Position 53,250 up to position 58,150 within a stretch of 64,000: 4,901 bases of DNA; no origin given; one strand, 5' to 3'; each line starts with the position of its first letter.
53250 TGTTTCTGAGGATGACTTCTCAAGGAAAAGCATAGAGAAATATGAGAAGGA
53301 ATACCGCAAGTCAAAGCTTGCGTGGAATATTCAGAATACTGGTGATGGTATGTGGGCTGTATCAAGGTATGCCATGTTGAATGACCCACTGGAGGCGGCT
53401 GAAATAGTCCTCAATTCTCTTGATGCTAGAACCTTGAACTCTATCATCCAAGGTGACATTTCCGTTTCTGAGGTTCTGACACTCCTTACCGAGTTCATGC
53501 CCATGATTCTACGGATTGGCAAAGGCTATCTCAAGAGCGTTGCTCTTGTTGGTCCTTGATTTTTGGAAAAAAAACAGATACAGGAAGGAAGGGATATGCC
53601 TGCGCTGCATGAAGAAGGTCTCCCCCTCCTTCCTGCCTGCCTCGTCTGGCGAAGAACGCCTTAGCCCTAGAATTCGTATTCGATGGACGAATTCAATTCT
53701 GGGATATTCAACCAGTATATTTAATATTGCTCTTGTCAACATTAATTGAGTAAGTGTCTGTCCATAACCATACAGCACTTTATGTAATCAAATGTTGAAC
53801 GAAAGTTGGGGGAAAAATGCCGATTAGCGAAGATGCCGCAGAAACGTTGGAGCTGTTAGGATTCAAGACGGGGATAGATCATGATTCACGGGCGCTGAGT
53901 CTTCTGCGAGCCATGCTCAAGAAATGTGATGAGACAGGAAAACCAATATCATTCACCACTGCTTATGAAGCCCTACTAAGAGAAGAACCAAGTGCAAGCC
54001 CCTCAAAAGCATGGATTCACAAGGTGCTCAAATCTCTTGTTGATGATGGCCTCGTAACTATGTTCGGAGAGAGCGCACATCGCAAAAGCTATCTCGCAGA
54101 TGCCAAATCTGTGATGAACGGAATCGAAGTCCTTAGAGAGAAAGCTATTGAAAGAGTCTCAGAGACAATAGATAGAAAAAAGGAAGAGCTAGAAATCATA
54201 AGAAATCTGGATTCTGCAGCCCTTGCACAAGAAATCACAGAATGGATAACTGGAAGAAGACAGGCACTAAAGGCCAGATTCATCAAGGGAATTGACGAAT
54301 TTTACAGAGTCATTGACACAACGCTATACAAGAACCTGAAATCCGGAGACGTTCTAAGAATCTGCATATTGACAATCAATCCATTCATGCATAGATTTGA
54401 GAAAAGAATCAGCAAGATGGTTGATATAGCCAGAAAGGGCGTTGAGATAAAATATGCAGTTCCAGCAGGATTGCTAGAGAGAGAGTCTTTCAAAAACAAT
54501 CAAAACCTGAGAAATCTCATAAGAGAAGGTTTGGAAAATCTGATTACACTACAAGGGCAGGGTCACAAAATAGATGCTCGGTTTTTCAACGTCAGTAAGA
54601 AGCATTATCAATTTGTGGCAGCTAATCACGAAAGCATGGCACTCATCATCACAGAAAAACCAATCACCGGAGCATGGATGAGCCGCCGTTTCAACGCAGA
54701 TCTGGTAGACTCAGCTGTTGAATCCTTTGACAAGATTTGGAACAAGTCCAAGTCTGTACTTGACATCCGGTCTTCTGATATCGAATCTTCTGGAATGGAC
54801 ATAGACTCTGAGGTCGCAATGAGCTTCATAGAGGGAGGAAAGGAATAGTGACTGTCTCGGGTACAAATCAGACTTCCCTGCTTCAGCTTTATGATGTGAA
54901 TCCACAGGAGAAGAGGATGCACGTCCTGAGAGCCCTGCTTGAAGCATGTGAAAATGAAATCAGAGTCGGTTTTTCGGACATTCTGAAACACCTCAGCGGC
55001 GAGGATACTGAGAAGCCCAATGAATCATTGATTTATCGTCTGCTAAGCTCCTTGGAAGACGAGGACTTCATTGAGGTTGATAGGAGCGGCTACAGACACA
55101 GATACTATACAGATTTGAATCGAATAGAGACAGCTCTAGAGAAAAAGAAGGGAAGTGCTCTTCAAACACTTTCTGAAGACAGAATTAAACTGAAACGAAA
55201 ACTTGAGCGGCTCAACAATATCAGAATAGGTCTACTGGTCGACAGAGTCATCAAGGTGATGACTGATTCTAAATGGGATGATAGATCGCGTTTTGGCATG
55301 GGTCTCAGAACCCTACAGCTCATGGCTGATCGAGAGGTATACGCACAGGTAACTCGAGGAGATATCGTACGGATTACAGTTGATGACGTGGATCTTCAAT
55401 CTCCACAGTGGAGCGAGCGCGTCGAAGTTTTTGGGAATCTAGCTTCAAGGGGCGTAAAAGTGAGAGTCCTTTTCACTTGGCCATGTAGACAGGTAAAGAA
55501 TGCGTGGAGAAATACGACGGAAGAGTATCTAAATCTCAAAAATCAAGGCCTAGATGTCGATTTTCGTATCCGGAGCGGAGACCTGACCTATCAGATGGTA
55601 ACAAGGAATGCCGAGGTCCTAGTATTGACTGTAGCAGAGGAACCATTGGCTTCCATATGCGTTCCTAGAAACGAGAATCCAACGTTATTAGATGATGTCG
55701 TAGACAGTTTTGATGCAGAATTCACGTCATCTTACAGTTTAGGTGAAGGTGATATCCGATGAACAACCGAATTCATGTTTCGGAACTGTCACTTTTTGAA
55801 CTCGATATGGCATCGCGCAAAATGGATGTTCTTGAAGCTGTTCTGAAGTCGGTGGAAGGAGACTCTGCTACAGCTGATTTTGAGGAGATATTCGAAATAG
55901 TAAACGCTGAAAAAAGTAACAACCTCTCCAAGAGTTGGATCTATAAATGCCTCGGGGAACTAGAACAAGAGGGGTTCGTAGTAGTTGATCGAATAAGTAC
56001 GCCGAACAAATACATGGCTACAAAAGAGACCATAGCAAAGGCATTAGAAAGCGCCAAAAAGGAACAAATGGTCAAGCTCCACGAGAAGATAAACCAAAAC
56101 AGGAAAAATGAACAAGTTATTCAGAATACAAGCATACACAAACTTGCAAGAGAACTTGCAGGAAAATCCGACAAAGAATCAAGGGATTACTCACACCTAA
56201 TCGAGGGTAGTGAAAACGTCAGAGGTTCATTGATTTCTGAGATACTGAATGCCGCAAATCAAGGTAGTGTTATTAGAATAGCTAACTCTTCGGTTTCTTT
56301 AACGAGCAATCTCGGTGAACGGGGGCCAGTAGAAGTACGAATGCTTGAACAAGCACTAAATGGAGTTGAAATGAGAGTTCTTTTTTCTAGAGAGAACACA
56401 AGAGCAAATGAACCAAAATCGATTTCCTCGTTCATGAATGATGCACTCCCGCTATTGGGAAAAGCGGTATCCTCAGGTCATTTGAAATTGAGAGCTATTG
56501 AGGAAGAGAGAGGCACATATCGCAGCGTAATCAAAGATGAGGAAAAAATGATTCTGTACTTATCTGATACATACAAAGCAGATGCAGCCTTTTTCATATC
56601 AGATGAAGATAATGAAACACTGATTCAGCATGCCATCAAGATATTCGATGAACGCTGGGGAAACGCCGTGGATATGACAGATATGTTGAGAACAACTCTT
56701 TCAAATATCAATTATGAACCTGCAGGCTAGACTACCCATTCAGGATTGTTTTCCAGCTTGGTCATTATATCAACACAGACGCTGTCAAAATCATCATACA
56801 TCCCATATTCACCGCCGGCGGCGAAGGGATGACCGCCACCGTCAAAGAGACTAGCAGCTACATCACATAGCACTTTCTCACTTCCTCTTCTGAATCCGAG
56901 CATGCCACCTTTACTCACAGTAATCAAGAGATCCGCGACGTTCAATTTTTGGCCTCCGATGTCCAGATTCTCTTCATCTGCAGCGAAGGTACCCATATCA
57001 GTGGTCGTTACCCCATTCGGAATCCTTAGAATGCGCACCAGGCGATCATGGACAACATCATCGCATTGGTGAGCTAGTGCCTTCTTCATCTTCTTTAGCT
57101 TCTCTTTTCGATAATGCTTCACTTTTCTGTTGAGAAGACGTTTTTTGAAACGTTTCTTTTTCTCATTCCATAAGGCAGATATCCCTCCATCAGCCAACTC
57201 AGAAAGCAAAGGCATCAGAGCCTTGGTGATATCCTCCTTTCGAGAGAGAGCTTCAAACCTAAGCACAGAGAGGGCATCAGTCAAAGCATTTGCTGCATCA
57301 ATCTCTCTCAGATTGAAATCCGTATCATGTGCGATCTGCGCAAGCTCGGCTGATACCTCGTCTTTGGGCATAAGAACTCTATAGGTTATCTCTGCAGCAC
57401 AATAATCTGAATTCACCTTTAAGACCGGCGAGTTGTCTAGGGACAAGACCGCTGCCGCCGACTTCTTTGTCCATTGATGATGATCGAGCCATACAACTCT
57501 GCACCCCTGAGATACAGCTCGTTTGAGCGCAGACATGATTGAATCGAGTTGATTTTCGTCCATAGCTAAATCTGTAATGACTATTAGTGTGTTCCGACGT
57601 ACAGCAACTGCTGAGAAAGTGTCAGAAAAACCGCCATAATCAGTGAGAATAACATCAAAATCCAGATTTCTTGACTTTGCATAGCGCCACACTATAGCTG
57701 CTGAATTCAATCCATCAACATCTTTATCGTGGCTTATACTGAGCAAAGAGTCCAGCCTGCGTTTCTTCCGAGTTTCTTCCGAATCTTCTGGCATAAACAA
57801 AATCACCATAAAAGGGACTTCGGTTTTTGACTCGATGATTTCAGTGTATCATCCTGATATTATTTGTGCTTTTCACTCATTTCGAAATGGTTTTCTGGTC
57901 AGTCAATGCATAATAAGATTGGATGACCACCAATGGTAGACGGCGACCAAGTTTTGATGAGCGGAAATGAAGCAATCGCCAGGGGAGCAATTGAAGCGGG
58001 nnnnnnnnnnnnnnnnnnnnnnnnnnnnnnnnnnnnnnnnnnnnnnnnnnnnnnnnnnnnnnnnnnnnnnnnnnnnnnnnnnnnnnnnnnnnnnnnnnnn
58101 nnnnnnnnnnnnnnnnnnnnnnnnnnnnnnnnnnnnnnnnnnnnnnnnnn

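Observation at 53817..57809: Three translationally coupled paralogous TrmB-like wHTH genes, convergent with a DHH phosphoesterase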

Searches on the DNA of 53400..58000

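Call 61: search_rna_families(source=window, start=53400, end=58000, threshold=evalue, max_evalue=1)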
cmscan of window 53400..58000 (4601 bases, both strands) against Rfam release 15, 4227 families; matches with E-value up to 1: 3.
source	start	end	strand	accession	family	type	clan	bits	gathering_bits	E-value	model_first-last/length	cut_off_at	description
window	53580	53636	+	RF03383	mir-1976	Gene; miRNA;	-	24.2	71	0.13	1-52/52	no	mir-1976 microRNA precursor family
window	53580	53636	-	RF03383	mir-1976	Gene; miRNA;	-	23.8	71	0.16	1-52/52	no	mir-1976 microRNA precursor family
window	53563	53648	+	RF02158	NPPA-AS1_3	Gene; lncRNA;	-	18.4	55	0.68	1-108/108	no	NPPA antisense RNA 1 conserved region 3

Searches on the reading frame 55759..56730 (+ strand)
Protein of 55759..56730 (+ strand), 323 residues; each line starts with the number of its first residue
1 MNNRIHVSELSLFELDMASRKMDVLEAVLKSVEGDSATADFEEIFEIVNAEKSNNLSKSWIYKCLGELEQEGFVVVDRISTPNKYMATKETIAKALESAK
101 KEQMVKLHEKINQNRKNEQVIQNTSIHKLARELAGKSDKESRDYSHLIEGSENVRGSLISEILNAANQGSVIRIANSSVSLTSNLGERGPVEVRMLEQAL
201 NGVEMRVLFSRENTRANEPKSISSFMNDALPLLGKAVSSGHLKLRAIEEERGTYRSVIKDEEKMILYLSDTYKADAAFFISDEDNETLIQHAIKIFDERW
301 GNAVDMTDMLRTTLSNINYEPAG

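Call 3: search_protein_families(library=pfam, proteins=[window:55759-56730:+], max_evalue=1)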
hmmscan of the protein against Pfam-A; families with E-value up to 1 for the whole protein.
window:55759-56730:+ (323 aa): 9 families
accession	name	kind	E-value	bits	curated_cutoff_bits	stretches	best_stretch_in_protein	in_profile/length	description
PF05266.19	DUF724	-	0.00035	20.9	38.4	1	61-146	73-159/188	Protein of unknown function (DUF724)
PF01978.25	TrmB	-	0.0057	16.9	25.6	1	54-88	32-65/68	Sugar-specific transcriptional regulator TrmB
PF21128.4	MCM4_WHD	-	0.011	16.2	24.4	1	20-76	6-64/75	MCM4, winged helix domain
PF22194.2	F-93_WHD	-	0.032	14.7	28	1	43-77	16-47/62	F-93, winged-helix domain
PF02334.22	RTP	-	0.043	14.7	26.7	1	57-117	44-102/113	Replication terminator protein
PF08432.15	Vfa1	-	0.052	14.3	27.3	1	57-131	32-106/179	AAA-ATPase Vps4-associated protein 1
PF25010.1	ARM_UBP24_USP9X-Y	-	0.078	12.5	27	1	43-124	206-288/420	UBP24/USP9X/USP9Y ARM repeat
PF14005.11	YpjP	-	0.29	11.6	27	0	88-174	3-90/134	YpjP-like protein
PF16722.10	SAPIS-gp6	-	0.54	11.1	27.4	0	91-132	26-67/72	Pathogenicity island protein gp6 in Staphylococcus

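Call 4: search_protein_families(library=ncbifam, proteins=[window:55759-56730:+], max_evalue=1)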
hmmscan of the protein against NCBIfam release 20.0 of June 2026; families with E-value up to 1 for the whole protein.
window:55759-56730:+ (323 aa): 2 families
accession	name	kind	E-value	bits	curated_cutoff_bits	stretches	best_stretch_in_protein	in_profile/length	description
NF051891.1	TransRegFurHelico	equivalog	0.025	14.4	200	1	26-77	30-80/148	ferric iron uptake transcriptional regulator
NF006105.0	PRK08257.1-4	equivalog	0.096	11.3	683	1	37-183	48-188/510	acetyl-CoA acetyltransferase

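Call 67: search_protein_families(library=padloc, proteins=[window:55759-56727:+], max_evalue=0.1)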
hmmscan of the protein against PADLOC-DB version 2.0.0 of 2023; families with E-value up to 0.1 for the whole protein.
window:55759-56727:+ (323 aa): 0 families

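Call 82: predict_structure(alignment_id=A6)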
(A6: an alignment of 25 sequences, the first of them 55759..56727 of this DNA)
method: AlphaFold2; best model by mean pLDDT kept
length: 323 residues; sequences in the alignment: 25
mean_pLDDT: 76.5   pTM: 0.51
mean pLDDT of the five models: 76.5, 76.1, 74.1, 71.8, 68.0
residues with pLDDT >= 90: 83; 70-90: 150; 50-70: 49; < 50: 41
segments of 3 or more residues with pLDDT < 50: 135-143, 179-186, 213-226, 318-323
pLDDT, mean of each block of 10 residues (from residue 1): 64 78 89 71 90 80 92 88 85 90 93 92 69 49 64 84 92 72 51 85 88 40 49 83 79 74 80 71 84 89 82 61 36
secondary structure, 60 per line:
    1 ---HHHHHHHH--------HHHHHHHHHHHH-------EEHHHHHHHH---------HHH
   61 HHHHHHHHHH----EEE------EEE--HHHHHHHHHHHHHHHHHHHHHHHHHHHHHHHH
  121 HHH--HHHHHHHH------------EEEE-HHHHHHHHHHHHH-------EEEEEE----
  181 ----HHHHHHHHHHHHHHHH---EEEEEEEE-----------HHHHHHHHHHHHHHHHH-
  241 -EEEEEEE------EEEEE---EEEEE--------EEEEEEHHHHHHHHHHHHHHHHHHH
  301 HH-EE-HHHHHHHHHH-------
elements in order: H4-11 H20-31 H41-48 H58-70 E75-77 E84-86 H89-123 H126-133 E146-149 H151-163 E171-176 H185-200 E204-211 H223-239 E242-248 E255-259 E263-267 E276-281 H282-302 H307-316

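Call 84: fold_search(model_id=the predicted structure, library=pdb)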
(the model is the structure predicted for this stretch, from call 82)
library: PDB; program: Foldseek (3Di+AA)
matches with E <= 10: 1488; with E <= 0.001: 52
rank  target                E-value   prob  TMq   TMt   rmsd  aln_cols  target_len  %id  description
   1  5bpd_C                8.0e-13  1.00  0.32  0.39  12.5       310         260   17  Structure of TrmBL2, an archaeal chromatin protein, shows a novel mode of DNA binding. (released 2015-09-02)
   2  5bpi_D                2.1e-12  1.00  0.32  0.40  12.6       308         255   17  Structure of TrmBL2, an archaeal chromatin protein, shows a novel mode of DNA binding. (released 2015-09-02)
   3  5bpd_D                7.8e-12  1.00  0.32  0.38  12.5       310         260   17  Structure of TrmBL2, an archaeal chromatin protein, shows a novel mode of DNA binding. (released 2015-09-02)
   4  5bpd_B                9.3e-12  1.00  0.33  0.40  19.3       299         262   17  Structure of TrmBL2, an archaeal chromatin protein, shows a novel mode of DNA binding. (released 2015-09-02)
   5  5bpi_C                1.3e-11  1.00  0.32  0.39  12.4       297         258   18  Structure of TrmBL2, an archaeal chromatin protein, shows a novel mode of DNA binding. (released 2015-09-02)
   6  5bqt_A                3.2e-11  1.00  0.31  0.37  18.6       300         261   16  Structure of TrmBL2, an archaeal chromatin protein, shows a novel mode of DNA binding. (released 2015-09-02)
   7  3qph_A                1.6e-06  1.00  0.30  0.29  17.0       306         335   13  The three-dimensional structure of TrmB, a global transcriptional regulator of the hyperthermophilic archaeon Pyrococc (released 2012-05-30)
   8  9fhk_A                4.9e-06  1.00  0.33  0.31  15.2       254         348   14  Structure of the F13 protein of Vaccinia virus (P21 crystal form) (released 2025-03-12)
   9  9fhs                  2.2e-05  1.00  0.37  0.33   7.6       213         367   14  Structure of the F13 protein of Vaccinia virus (F432 crystal form) (released 2025-03-12)
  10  9fhk_B                2.4e-05  1.00  0.35  0.32   6.6       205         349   14  Structure of the F13 protein of Vaccinia virus (P21 crystal form) (released 2025-03-12)
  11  9qqv                  2.7e-05  1.00  0.31  0.29   6.9       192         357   16  Structure of the F13 protein of Vaccinia virus in complex with G243-1720 (released 2025-12-24)
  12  8yr5_A                2.9e-05  1.00  0.33  0.25   6.7       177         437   15  Crystal structure of E. coli phosphatidylserine synthase in apo state (released 2024-11-20)
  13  8yr5_C                2.9e-05  1.00  0.33  0.25   8.5       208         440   14  Crystal structure of E. coli phosphatidylserine synthase in apo state (released 2024-11-20)
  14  8yr5_I                2.9e-05  1.00  0.33  0.25   8.5       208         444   14  Crystal structure of E. coli phosphatidylserine synthase in apo state (released 2024-11-20)
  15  8yr5_H                3.1e-05  1.00  0.34  0.26   8.4       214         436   14  Crystal structure of E. coli phosphatidylserine synthase in apo state (released 2024-11-20)
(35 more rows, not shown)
